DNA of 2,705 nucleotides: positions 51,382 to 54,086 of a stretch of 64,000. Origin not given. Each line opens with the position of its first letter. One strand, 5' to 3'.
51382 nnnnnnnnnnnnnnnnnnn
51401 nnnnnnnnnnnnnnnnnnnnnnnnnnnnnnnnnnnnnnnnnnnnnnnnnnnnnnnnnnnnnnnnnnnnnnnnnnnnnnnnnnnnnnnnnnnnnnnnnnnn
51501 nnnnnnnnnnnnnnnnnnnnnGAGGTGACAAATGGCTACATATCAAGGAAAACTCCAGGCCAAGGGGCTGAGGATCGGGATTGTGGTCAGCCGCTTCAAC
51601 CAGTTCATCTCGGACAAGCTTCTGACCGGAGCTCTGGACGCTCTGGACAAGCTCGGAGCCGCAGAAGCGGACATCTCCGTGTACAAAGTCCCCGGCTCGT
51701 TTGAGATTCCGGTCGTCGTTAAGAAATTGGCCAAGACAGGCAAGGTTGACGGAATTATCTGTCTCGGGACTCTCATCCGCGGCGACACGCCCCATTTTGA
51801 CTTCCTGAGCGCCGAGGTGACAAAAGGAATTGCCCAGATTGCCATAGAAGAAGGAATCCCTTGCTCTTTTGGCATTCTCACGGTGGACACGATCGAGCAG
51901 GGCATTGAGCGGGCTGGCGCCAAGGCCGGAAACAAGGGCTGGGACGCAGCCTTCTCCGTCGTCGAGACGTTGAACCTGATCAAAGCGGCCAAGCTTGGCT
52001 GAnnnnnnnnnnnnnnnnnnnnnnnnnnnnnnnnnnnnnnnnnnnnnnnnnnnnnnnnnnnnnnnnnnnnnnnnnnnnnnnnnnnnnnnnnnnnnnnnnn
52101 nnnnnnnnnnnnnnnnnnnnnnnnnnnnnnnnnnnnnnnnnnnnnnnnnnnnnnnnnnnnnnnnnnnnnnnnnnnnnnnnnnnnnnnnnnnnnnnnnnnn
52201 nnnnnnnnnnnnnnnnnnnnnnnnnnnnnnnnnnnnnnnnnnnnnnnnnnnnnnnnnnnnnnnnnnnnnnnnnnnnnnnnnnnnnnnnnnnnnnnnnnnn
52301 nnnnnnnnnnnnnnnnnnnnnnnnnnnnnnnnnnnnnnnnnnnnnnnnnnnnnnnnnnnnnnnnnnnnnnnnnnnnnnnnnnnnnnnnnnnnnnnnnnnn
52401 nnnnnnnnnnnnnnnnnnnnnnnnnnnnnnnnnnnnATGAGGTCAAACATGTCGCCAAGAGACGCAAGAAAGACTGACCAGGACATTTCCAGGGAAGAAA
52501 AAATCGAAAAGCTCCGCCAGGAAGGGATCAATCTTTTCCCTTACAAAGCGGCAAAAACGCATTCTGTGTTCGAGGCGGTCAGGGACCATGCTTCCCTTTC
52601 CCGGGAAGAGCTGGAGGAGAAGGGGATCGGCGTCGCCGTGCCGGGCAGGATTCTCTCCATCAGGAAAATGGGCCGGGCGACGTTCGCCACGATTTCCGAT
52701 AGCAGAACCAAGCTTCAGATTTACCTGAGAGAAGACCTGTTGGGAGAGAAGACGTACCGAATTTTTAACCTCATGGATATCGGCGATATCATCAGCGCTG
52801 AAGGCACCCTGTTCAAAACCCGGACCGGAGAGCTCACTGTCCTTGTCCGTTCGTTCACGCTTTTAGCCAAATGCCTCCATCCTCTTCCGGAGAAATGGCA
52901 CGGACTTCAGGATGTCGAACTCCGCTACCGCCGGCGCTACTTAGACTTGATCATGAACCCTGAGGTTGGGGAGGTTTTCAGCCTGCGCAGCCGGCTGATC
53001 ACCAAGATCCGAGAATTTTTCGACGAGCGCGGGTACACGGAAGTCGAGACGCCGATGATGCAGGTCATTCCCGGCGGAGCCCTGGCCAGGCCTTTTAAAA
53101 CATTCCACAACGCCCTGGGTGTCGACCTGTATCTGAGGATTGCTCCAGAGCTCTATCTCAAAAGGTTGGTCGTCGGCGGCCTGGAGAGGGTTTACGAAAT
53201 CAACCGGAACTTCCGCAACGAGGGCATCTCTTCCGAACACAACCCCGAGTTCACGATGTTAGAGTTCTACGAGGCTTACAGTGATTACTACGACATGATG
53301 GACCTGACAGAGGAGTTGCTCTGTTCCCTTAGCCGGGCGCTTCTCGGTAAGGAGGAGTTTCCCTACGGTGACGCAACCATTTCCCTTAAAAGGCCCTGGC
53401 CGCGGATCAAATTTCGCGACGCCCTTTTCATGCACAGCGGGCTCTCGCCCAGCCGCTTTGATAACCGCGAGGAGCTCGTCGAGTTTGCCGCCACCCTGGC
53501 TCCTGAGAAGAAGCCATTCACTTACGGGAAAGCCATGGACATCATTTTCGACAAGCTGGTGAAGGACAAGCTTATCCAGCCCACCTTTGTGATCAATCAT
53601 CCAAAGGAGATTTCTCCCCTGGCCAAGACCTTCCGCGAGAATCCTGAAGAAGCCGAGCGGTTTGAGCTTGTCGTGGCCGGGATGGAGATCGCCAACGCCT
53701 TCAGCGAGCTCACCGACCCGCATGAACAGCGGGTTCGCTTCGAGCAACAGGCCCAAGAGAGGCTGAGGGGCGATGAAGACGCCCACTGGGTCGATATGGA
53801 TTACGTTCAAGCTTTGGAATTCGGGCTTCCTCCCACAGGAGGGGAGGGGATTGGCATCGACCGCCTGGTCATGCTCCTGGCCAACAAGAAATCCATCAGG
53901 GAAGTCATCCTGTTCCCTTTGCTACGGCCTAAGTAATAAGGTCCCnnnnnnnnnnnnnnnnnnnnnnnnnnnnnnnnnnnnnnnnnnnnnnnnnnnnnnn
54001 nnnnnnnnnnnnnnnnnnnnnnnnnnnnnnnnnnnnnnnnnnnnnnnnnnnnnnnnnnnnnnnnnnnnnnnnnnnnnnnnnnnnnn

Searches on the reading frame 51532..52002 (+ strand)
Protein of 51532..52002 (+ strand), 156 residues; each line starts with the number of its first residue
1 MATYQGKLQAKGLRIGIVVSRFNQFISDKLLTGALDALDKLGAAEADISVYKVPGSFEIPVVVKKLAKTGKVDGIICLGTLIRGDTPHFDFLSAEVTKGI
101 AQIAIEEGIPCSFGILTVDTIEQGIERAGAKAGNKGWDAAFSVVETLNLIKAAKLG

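Call 13: search_protein_families(library=pfam, proteins=[window:51532-52002:+])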
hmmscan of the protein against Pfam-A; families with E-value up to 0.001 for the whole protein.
window:51532-52002:+ (156 aa): 1 family
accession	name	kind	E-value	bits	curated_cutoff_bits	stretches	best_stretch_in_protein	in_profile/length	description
PF00885.24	DMRL_synthase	-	2.3e-54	183.5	26.7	1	12-150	1-138/139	6,7-dimethyl-8-ribityllumazine synthase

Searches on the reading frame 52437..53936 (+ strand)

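Call 13: search_protein_families(library=pfam, proteins=[window:52437-53936:+])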
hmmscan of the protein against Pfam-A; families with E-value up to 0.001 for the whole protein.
window:52437-53936:+ (499 aa): 2 families
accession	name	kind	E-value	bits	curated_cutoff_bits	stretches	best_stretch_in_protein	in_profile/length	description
PF00152.25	tRNA-synt_2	-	5.5e-90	302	25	1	160-495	2-306/308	tRNA synthetases class II (D, K and N)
PF01336.31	tRNA_anti-codon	-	5.9e-12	45.8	27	1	67-143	2-75/75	OB-fold nucleic acid binding domain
